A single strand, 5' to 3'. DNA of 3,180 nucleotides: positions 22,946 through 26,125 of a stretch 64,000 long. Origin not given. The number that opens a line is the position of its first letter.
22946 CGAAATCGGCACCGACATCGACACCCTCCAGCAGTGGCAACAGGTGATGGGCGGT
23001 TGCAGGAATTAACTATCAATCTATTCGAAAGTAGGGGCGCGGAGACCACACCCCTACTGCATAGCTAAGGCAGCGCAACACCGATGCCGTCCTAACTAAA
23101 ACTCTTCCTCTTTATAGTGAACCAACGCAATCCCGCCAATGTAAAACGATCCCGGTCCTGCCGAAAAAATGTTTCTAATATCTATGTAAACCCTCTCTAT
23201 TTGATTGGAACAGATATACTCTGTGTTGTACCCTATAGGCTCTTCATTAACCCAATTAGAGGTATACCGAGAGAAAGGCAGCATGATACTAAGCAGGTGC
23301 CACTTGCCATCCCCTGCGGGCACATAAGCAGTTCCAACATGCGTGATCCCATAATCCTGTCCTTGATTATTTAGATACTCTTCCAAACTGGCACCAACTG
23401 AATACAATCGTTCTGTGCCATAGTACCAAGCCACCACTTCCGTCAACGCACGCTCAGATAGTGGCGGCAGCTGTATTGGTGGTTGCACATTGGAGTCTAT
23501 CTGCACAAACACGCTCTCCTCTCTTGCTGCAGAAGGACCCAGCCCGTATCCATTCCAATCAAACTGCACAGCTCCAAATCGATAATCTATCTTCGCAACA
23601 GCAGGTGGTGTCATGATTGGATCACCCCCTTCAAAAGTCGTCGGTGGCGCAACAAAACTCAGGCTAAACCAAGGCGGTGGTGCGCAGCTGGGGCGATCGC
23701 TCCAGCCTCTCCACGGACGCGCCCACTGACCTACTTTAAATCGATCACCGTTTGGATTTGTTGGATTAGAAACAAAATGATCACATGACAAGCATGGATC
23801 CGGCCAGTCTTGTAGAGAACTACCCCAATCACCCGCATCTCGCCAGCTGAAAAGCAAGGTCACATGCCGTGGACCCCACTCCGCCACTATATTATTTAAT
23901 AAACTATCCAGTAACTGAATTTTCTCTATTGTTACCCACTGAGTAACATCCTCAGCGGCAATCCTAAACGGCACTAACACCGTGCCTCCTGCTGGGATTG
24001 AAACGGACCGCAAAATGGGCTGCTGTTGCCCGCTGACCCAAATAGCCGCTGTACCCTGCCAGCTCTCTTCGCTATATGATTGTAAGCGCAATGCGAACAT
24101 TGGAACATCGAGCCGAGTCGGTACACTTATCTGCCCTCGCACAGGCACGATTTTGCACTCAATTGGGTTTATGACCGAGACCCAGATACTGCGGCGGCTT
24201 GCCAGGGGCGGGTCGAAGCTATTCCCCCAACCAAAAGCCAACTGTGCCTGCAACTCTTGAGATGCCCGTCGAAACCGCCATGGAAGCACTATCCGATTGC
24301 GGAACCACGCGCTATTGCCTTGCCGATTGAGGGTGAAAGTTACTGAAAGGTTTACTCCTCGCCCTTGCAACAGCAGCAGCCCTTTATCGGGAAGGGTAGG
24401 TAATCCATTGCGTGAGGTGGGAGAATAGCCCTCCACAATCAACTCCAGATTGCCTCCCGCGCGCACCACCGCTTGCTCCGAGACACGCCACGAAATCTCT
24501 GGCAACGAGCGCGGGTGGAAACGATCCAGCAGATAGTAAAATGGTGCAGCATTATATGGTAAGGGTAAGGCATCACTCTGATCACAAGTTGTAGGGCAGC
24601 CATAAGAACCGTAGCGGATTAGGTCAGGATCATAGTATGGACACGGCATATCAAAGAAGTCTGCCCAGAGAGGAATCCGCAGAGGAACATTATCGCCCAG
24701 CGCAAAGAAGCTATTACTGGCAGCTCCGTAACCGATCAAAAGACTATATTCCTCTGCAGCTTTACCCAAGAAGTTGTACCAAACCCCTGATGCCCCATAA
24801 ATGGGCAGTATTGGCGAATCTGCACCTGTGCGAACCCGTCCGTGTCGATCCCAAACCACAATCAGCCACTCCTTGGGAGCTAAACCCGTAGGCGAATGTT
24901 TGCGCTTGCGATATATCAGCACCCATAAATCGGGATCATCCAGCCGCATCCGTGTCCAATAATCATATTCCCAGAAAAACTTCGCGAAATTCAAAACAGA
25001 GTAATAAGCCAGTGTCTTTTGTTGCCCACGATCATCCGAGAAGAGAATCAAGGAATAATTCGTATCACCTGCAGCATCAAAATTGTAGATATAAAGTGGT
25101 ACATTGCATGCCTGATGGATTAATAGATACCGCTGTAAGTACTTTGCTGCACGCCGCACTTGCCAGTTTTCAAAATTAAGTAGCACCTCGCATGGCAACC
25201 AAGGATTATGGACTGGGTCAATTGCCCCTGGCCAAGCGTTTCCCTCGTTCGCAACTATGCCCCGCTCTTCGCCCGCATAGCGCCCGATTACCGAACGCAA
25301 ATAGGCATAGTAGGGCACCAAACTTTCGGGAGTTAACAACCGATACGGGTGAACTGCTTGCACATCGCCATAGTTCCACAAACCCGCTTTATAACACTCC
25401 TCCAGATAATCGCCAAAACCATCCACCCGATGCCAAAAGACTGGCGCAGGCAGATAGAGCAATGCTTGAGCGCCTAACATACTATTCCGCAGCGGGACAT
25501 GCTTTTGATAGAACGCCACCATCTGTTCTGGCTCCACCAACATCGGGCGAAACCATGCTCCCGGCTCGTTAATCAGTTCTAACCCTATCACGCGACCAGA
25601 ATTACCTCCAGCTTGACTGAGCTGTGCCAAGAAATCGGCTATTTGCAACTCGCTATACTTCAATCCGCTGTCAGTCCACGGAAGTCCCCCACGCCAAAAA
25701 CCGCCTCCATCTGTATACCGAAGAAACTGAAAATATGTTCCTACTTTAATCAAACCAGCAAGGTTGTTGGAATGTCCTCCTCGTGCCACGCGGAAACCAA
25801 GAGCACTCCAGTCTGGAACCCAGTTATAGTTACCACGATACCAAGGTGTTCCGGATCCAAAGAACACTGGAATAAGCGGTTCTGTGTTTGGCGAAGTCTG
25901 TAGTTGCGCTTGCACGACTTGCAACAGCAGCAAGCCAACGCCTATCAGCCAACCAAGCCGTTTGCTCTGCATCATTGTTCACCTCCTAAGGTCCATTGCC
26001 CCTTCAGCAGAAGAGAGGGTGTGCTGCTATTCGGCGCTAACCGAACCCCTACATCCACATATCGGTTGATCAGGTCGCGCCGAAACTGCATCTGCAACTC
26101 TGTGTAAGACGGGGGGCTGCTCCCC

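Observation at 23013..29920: Low-G+C ~6.7-kb island with a three-gene cluster of large secreted proteins of unknown function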

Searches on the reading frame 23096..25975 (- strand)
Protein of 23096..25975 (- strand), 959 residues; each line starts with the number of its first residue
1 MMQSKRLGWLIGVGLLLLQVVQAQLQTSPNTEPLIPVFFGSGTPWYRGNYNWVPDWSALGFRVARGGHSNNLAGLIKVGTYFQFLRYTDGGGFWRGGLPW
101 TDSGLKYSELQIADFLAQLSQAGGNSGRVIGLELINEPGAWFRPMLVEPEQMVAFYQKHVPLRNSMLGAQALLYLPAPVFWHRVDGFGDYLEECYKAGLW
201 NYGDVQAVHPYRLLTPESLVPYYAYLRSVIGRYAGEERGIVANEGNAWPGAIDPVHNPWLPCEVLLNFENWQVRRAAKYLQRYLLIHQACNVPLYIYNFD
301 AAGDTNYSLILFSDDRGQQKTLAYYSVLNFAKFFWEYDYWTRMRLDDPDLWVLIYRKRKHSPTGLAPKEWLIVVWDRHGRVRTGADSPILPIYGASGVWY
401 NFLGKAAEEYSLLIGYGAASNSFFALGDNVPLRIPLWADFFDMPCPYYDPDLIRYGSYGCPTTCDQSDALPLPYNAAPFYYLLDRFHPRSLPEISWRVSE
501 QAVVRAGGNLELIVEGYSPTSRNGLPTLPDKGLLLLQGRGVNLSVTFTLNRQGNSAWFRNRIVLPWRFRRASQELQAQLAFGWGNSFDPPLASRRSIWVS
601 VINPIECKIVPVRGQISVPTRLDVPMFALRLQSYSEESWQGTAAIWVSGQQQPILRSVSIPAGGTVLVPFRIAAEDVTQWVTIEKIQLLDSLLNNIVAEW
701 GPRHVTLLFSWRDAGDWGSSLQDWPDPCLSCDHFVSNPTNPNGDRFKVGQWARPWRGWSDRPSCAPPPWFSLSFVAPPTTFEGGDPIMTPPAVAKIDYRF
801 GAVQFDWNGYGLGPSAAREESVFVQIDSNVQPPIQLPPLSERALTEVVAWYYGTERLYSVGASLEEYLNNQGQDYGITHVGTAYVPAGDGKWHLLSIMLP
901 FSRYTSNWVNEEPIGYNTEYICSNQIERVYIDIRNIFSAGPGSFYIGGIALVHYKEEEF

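Call 3: search_protein_families(library=pfam, proteins=[window:23096-25975:-], max_evalue=1)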
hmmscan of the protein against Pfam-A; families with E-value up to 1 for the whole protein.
window:23096-25975:- (959 aa): 0 families

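Call 7: search_protein_families(library=ncbifam, proteins=[window:23096-25975:-], max_evalue=1)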
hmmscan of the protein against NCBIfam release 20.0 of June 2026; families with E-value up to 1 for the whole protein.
window:23096-25975:- (959 aa): 0 families

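Call 8: list_cluster_members(proteins=[window:23096-25975:-, window:25972-27567:-, window:27640-29691:-, window:22260-23012:+, window:31213-32190:-])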
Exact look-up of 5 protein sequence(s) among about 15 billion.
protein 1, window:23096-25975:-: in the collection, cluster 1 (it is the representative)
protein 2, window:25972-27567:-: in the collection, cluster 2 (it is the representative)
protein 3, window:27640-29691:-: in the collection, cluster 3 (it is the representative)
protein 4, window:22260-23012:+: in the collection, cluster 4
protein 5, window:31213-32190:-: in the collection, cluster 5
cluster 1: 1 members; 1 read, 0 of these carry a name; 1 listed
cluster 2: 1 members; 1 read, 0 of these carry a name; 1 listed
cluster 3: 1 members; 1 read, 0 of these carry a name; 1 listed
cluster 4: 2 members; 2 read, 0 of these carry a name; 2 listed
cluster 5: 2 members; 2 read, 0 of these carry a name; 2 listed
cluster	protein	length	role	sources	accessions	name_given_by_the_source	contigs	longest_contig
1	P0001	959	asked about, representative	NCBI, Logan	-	-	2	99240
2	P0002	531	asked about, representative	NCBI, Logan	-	-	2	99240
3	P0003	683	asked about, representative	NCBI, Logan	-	-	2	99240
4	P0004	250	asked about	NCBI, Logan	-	-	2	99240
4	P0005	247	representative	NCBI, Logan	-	-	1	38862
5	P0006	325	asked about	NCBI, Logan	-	-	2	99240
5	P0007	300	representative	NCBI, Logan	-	-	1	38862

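Call 9: find_encoding_contigs(protein=P0005, flank=10000, max_places=4)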
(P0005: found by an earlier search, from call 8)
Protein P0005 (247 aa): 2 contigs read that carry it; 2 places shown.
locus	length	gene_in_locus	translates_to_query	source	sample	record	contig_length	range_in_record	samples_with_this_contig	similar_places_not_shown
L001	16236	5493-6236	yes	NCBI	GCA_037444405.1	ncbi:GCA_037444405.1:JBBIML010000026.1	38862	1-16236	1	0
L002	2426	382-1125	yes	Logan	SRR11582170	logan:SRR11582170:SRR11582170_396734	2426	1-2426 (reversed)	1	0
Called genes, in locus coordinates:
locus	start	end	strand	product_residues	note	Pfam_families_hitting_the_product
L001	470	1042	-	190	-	PF00156:Pribosyltran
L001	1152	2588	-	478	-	PF02366:PMT (weak)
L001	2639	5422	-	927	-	PF00133:tRNA-synt_1, PF09334:tRNA-synt_1g, PF01406:tRNA-synt_1e (faint), PF13603:tRNA-synt_1_2, PF09334:tRNA-synt_1g (weak), PF08264:Anticodon_1, PF06827:zf-FPG_IleRS (weak)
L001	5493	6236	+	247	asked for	PF12804:NTP_transf_3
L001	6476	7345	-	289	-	PF09516:RE_CfrBI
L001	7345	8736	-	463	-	PF13646:HEAT_2 (weak), PF00514:Arm (faint), PF02985:HEAT (faint), PF13646:HEAT_2, PF03130:HEAT_PBS (faint), PF13646:HEAT_2, PF01555:N6_N4_Mtase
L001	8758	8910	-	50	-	-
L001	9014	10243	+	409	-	PF01408:GFO_IDH_MocA, PF03447:NAD_binding_3 (faint), PF02894:GFO_IDH_MocA_C (faint), PF19051:GFO_IDH_MocA_C2, PF22725:GFO_IDH_MocA_C3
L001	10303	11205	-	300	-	PF02899:Phage_int_SAM_1, PF13102:Phage_int_SAM_5 (faint), PF13495:Phage_int_SAM_4 (weak), PF00589:Phage_integrase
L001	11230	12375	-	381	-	-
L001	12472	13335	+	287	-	-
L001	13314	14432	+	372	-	PF03739:LptF_LptG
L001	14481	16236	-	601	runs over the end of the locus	PF00009:GTP_EFTU, PF03144:GTP_EFTU_D2, PF00679:EFG_C, PF06421:LepA_C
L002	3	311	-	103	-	?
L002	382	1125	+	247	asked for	PF12804:NTP_transf_3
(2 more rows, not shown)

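Call 10: find_homologous_proteins(query=window:23096-25975:-, max_evalue=0.001)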
Query window:23096-25975:- (959 aa): 4 proteins with E <= 0.001 among 7141 candidates.
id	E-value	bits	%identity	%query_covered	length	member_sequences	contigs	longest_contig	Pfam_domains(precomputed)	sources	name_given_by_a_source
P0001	0.0e+0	2290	100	100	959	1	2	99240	-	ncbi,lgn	-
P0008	2.2e-112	395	35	99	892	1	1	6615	-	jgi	-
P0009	5.0e-102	361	33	99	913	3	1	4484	-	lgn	-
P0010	1.3e-101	359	33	98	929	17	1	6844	-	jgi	-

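Call 12: find_encoding_contigs(protein=P0008, flank=10000, max_places=4)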
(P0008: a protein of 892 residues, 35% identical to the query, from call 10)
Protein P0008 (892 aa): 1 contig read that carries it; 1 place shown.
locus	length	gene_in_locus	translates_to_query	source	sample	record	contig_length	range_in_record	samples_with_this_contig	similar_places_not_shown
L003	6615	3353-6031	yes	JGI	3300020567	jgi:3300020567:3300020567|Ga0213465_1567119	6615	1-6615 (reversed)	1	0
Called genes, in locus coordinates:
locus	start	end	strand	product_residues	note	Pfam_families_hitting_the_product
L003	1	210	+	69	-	?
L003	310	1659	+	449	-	-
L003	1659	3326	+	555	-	-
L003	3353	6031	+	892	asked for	-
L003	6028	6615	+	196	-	?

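Call 13: find_encoding_contigs(protein=P0010, flank=10000, max_places=6)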
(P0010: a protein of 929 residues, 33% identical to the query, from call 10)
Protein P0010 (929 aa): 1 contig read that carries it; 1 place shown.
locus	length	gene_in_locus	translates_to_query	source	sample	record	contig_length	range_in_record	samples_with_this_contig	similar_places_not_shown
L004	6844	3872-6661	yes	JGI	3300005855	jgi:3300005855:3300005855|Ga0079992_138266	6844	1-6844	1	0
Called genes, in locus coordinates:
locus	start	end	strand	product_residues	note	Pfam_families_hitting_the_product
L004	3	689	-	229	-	?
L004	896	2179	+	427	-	-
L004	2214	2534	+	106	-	-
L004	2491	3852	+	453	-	-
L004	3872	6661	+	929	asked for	-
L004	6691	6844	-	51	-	?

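Call 14: find_encoding_contigs(protein=P0009, flank=10000, max_places=4)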
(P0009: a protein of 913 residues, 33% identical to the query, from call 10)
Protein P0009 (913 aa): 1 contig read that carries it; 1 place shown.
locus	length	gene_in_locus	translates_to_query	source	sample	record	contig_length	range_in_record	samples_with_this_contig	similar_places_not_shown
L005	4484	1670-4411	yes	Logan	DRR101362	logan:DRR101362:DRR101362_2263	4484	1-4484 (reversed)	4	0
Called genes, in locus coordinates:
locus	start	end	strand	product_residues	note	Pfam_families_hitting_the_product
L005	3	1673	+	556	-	?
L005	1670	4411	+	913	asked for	-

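Call 26: search_solved_structures(query=A1, max_evalue=10)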
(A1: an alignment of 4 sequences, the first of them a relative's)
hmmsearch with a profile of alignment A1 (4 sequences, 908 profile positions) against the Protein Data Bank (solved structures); distinct sequences matched with E-value up to 10: 5.
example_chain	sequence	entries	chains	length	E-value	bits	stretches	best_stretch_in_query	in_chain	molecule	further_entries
7pr7_A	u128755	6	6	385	0.83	11.1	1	145-231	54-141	Heparanase 50 kDa subunit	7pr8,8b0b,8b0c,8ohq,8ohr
7yi7_A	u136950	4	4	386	0.83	11.1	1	145-231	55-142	Heparanase 50 kDa subunit | Heparanase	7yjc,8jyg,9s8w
5la4_A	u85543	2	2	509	0.83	11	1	145-231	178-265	Heparanase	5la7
5l9z_A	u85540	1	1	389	0.84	11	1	145-231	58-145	Heparanase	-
5e8m_A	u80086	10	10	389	0.84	11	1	145-231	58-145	Heparanase | Heparanase 50 kDa subunit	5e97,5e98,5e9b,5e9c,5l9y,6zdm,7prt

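Call 27: search_solved_structures(query=A3, max_evalue=10)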
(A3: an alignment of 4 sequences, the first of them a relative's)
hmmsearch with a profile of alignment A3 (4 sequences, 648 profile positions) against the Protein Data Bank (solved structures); distinct sequences matched with E-value up to 10: 7.
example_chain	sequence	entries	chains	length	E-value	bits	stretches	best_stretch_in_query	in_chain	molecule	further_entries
5vhf_G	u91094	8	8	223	0.76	11.2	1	266-376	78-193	26S proteasome non-ATPase regulatory subunit 10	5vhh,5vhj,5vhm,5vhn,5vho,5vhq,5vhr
5vhp_G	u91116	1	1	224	0.77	11.1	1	266-376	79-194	26S proteasome non-ATPase regulatory subunit 10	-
5f70_A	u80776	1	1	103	0.77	11.1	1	561-598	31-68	Hepatitis A virus cellular receptor 1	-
1tr4_A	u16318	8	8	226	0.78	11.1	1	266-376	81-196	26S proteasome non-ATPase regulatory subunit 10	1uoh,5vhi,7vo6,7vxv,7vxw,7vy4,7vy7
1qym_A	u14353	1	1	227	0.79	11.1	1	266-376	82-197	26S proteasome non-ATPase regulatory subunit 10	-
4nik_A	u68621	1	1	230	0.82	11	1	266-376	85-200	26S proteasome non-ATPase regulatory subunit 10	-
5dzo_A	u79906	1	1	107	0.83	11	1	561-598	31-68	Hepatitis A virus cellular receptor 1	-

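Call 28: search_solved_structures(query=A2, max_evalue=10)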
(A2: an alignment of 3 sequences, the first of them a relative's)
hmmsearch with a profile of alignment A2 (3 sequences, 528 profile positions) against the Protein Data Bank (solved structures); distinct sequences matched with E-value up to 10: 6.
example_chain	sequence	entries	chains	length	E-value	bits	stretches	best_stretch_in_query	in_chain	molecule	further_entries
3lrn_A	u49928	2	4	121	0.32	12.7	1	47-93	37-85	Probable ATP-dependent RNA helicase DDX58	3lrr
3og8_A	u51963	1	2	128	0.37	12.5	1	47-93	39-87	Antiviral innate immune response receptor RIG-I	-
7mk1_A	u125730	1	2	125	0.38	12.5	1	47-93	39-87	Antiviral innate immune response receptor RIG-I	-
7bah_A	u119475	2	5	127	0.4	12.4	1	47-93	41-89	Antiviral innate immune response receptor RIG-I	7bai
2rmj_A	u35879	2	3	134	0.45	12.2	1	47-93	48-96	Probable ATP-dependent RNA helicase DDX58 | RIG-I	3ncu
2qfb_A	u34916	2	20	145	0.53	12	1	47-93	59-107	Probable ATP-dependent RNA helicase DDX58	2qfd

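Call 30: find_related_loci(query=A1, collection=genome_contigs, flank=10000)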
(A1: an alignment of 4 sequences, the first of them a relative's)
Query A1 (959 aa) in genome_contigs; peptide patterns used: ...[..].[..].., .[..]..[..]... (x = any residue, [..] = any of these).
34 stretches matched a pattern; 1 encode a relative of the query (tblastn E <= 1e-3); 1 distinct loci.
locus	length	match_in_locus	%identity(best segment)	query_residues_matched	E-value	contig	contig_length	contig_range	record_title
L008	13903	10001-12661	33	9-954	1e-111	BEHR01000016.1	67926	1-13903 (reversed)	Bacterium HR15 DNA, contig: NODE_181_16, isolate: HRbin15, whole genome shotgun sequence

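Call 36: search_protein_families(library=pfam, proteins=[L003:310-1659:+, L008:4547-6316:+, L008:6337-8301:+, L008:8295-9941:+, L008:9938-12679:+], max_evalue=1)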
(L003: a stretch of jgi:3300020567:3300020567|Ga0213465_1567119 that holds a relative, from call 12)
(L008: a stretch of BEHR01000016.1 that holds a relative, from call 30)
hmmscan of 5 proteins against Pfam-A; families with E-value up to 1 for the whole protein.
L003:310-1659:+ (449 aa): 3 families
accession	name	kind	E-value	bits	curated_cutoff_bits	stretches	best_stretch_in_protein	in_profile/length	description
PF07676.18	PD40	-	0.0065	16.8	20.9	0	346-362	7-23/38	WD40-like Beta Propeller Repeat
PF00404.24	Dockerin_1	-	0.15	12.7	22.9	1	388-433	2-52/57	Dockerin type I domain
PF02983.19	Pro_Al_protease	-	0.46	11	23.4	1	255-286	26-56/59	Alpha-lytic protease prodomain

L008:4547-6316:+ (589 aa): 5 families
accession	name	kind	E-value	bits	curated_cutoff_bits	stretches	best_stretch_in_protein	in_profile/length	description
PF00404.24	Dockerin_1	-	1.3e-05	25.8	22.9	1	525-570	1-52/57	Dockerin type I domain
PF13202.12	EF-hand_5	-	0.0051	16.7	25.9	0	553-570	7-24/25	EF hand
PF00036.39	EF-hand_1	-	0.059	13.4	25.4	0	552-571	7-26/29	EF hand domain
PF13499.12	EF-hand_7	-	0.5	11.2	30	0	555-574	12-31/67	EF-hand domain pair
PF13405.12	EF-hand_6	-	0.52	10.6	25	0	527-546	10-29/30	EF-hand domain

L008:6337-8301:+ (654 aa): 0 families

L008:8295-9941:+ (548 aa): 0 families

L008:9938-12679:+ (913 aa): 0 families

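Call 51: find_related_loci(query=A6, collection=metagenome_contigs, flank=10000)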
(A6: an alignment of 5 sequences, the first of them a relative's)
Query A6 (683 aa) in metagenome_contigs; peptide patterns used: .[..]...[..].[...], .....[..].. (x = any residue, [..] = any of these).
277 stretches matched a pattern; 14 encode a relative of the query (tblastn E <= 1e-3); 14 distinct loci.
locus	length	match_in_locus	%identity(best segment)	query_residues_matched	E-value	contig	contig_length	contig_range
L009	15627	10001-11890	51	37-681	1e-174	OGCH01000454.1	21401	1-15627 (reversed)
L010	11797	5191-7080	51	37-681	9e-173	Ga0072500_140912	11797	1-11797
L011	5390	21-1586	51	179-681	4e-142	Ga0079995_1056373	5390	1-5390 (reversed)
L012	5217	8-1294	52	251-681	4e-112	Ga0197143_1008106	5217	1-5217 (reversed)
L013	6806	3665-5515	36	36-682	5e-83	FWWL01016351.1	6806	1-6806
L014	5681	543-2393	36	36-682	5e-83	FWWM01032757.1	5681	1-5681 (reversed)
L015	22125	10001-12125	34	13-681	1e-79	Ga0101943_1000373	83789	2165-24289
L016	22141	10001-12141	34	40-678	6e-76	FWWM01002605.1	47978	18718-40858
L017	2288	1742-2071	57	574-681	6e-27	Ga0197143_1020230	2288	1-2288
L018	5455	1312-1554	63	606-681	3e-22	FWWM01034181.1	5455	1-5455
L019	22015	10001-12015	41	77-677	6e-12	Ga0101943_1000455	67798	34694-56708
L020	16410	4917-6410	55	626-681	3e-11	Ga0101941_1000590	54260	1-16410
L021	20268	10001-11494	55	626-681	4e-11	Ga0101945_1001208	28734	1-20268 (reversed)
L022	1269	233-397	45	622-681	1e-8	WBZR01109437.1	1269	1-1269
